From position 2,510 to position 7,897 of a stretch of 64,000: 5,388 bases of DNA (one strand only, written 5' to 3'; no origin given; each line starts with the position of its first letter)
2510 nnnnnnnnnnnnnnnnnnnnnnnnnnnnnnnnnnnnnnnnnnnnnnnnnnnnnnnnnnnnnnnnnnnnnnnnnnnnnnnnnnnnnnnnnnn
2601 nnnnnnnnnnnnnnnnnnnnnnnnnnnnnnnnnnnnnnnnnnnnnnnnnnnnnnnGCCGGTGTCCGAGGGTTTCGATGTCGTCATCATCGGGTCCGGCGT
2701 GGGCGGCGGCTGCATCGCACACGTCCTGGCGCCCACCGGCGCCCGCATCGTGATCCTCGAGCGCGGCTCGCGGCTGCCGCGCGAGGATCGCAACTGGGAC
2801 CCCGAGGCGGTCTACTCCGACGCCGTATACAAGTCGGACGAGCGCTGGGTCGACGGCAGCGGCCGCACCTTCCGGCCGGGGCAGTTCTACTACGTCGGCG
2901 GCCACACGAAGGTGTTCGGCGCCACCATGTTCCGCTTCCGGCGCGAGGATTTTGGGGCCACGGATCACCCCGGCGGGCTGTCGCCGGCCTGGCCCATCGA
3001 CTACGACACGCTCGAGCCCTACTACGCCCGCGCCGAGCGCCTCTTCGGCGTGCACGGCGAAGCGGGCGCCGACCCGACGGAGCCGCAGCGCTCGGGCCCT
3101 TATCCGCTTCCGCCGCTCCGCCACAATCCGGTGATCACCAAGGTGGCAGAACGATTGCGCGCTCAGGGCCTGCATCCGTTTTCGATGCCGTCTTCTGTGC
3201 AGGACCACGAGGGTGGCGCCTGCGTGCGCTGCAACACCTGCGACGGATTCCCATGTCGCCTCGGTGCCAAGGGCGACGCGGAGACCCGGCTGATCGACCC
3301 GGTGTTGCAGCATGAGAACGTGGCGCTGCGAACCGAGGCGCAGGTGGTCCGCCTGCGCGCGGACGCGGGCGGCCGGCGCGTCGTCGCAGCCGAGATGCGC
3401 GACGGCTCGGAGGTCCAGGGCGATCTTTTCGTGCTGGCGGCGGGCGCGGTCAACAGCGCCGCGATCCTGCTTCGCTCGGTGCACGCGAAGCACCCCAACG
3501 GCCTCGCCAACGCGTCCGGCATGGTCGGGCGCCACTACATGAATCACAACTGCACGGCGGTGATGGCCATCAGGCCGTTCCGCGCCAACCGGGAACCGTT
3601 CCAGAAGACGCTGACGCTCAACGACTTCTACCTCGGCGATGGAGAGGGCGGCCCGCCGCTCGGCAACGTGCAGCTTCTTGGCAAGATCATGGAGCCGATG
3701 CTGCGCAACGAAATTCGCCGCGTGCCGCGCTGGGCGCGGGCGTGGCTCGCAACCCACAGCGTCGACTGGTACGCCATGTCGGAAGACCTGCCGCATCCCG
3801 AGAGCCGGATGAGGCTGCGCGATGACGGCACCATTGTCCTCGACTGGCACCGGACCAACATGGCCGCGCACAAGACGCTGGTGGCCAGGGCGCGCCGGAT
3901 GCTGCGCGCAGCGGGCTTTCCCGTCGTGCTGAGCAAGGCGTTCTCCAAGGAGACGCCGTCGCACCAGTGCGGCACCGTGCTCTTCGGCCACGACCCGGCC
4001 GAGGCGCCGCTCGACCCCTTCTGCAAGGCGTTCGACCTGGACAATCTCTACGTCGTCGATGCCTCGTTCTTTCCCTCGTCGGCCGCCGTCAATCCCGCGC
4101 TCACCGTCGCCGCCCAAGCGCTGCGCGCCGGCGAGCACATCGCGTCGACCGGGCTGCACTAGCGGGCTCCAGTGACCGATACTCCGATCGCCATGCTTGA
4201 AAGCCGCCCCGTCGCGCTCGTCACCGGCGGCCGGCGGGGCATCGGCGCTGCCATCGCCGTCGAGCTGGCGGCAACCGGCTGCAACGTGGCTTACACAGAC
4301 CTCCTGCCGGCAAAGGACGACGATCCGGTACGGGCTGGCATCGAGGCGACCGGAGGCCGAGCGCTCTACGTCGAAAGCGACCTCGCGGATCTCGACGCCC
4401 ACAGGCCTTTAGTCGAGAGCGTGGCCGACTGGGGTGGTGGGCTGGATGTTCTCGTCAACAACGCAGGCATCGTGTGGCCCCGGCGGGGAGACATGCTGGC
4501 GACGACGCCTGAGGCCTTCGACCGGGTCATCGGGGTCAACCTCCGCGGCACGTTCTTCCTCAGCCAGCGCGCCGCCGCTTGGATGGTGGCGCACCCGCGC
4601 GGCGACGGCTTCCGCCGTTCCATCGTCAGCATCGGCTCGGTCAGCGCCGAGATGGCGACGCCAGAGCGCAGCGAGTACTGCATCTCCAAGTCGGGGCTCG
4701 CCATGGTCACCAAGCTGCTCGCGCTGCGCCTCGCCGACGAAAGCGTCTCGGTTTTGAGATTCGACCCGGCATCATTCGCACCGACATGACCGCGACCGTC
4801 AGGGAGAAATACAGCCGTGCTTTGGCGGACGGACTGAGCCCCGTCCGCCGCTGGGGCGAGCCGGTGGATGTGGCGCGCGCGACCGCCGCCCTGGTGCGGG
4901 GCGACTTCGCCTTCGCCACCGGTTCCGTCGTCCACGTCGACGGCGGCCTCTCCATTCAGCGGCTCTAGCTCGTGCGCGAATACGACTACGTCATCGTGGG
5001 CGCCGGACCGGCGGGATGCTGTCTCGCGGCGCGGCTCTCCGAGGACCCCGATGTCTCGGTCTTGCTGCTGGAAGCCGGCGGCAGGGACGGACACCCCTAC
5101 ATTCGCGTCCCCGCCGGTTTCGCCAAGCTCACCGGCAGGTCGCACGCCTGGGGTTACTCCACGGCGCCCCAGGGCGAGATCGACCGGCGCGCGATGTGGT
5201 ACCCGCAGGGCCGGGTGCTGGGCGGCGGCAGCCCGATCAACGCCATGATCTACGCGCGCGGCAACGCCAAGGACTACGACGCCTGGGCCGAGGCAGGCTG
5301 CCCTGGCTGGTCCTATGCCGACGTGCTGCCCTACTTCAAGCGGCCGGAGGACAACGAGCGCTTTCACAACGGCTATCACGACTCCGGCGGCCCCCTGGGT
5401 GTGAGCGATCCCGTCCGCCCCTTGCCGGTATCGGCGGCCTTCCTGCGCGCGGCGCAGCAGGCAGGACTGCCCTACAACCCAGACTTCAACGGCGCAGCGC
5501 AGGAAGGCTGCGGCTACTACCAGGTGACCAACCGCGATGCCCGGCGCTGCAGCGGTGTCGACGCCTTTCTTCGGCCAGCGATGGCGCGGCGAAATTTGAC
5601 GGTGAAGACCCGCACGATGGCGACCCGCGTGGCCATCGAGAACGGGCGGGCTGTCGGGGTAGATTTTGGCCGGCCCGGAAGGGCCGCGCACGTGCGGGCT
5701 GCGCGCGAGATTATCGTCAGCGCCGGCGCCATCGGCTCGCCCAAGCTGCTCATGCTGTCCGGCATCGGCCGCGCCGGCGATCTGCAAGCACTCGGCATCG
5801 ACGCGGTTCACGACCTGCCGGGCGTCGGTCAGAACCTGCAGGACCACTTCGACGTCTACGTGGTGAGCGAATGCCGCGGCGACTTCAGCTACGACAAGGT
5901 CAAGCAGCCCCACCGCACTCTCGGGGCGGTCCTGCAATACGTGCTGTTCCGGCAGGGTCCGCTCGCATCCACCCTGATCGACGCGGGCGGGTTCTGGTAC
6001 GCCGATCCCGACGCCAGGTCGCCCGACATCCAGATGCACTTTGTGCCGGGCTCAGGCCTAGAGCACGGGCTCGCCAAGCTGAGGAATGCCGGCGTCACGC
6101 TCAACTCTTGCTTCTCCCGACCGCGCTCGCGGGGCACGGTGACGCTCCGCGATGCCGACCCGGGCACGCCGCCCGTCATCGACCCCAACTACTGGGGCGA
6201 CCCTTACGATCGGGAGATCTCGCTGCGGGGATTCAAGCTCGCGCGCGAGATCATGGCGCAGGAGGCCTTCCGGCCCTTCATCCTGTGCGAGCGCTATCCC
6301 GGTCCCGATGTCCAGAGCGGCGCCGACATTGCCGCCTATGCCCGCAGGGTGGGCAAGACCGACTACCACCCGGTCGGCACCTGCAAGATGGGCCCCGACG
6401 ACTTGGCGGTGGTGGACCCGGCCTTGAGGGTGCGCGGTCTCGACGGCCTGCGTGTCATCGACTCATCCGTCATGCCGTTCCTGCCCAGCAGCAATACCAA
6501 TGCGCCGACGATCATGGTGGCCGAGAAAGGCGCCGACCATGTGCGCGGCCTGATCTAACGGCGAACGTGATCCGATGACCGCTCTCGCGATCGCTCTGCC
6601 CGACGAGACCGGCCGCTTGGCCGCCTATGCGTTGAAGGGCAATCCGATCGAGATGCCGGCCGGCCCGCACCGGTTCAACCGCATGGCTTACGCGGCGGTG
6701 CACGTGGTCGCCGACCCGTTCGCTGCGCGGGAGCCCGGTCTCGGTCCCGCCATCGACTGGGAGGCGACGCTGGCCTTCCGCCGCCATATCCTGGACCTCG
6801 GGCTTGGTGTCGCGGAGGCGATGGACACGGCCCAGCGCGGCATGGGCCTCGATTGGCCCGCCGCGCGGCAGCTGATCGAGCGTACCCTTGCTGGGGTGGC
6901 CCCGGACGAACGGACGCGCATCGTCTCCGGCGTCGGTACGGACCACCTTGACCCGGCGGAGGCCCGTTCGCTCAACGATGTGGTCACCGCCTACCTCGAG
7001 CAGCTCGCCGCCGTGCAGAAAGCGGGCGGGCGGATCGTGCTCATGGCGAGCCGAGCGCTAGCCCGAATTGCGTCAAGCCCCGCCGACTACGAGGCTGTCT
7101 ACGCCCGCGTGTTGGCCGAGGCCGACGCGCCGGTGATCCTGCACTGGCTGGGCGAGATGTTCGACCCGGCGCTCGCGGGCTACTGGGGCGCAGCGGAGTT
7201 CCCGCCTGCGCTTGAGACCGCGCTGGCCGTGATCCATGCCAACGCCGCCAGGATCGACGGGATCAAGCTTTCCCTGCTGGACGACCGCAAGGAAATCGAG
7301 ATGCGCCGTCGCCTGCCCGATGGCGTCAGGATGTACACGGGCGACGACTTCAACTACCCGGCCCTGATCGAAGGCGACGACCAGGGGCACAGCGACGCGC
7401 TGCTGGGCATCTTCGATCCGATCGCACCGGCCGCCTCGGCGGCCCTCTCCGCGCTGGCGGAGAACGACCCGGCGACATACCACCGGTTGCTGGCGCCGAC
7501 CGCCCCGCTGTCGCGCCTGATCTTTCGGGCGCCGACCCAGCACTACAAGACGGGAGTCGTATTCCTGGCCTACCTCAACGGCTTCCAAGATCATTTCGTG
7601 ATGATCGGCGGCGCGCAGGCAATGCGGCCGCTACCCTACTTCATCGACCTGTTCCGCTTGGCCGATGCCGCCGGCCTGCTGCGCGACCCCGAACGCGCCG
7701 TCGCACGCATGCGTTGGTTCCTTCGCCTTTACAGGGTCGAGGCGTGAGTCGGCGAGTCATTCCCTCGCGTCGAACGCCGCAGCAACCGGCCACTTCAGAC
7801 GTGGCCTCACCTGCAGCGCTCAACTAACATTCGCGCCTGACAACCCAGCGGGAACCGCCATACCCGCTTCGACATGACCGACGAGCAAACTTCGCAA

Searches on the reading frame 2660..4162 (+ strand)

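Call 10: search_protein_families(library=pfam, proteins=[window:2660-4162:+])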
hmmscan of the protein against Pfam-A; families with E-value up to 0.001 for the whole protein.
window:2660-4162:+ (500 aa): 3 families
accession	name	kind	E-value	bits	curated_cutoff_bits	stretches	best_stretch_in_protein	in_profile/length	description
PF05199.19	GMC_oxred_C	-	4.1e-17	63.5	24.6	1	379-487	2-139/139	GMC oxidoreductase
PF00732.25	GMC_oxred_N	-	6.1e-08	33.2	23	1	168-296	96-216/218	GMC oxidoreductase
PF07992.20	Pyr_redox_2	-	7.2e-08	32.6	26.1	0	214-303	191-272/291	Pyridine nucleotide-disulphide oxidoreductase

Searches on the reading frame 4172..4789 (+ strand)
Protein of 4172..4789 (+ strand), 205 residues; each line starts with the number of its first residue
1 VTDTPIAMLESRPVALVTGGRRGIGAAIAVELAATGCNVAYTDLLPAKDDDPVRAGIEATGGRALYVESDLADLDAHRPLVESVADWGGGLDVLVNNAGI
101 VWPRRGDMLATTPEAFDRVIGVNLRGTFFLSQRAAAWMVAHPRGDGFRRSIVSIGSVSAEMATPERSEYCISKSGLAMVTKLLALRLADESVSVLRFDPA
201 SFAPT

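Call 10: search_protein_families(library=pfam, proteins=[window:4172-4789:+])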
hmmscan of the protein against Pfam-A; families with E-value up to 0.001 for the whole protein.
window:4172-4789:+ (205 aa): 3 families
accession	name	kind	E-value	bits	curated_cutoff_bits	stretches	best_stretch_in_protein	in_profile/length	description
PF00106.31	adh_short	-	4.3e-36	124.7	26.6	1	14-202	2-182/195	short chain dehydrogenase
PF13561.12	adh_short_C2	-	7.5e-32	111.2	27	1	21-193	5-167/236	Enoyl-(Acyl carrier protein) reductase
PF08659.16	KR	-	0.00012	22.5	22.6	1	15-136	3-125/180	KR domain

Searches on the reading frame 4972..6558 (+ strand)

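Call 10: search_protein_families(library=pfam, proteins=[window:4972-6558:+])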
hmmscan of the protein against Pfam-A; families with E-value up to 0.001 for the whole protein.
window:4972-6558:+ (528 aa): 7 families
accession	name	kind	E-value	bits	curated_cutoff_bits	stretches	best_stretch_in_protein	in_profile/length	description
PF00732.25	GMC_oxred_N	-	9.1e-52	176.4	23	1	4-293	1-217/218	GMC oxidoreductase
PF05199.19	GMC_oxred_C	-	3e-39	135.2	24.6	1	384-517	1-139/139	GMC oxidoreductase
PF01266.30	DAO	-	5.8e-07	29.8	27.9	1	5-259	1-209/353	FAD dependent oxidoreductase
PF00890.30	FAD_binding_2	-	7.8e-07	29.1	20.4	0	5-38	1-33/414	FAD binding domain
PF13450.12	NAD_binding_8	-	1.4e-05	25.7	21.9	1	8-38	1-30/68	NAD(P)-binding Rossmann-like domain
PF05834.18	Lycopene_cycl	-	1.9e-05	24.4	23.4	1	5-36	1-33/380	Lycopene cyclase protein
PF07992.20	Pyr_redox_2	-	0.00071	19.5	26.1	0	4-37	1-33/291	Pyridine nucleotide-disulphide oxidoreductase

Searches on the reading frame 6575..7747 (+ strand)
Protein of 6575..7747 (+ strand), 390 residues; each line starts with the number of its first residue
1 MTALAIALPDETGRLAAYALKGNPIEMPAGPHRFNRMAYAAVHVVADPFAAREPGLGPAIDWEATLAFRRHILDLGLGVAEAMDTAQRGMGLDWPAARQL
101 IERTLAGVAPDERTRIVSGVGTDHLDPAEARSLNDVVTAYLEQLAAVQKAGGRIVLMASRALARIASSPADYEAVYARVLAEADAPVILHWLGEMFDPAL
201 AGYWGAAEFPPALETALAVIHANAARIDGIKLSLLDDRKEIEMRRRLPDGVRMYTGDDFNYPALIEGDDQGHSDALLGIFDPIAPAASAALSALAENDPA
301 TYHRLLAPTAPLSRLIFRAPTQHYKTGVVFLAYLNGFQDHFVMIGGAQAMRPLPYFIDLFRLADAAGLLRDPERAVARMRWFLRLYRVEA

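Call 10: search_protein_families(library=pfam, proteins=[window:6575-7747:+])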
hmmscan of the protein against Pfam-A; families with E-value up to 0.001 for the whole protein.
window:6575-7747:+ (390 aa): 1 family
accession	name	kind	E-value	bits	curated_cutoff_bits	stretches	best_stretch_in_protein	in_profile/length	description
PF06187.17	DUF993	-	3.1e-178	593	24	1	6-386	1-380/382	Protein of unknown function (DUF993)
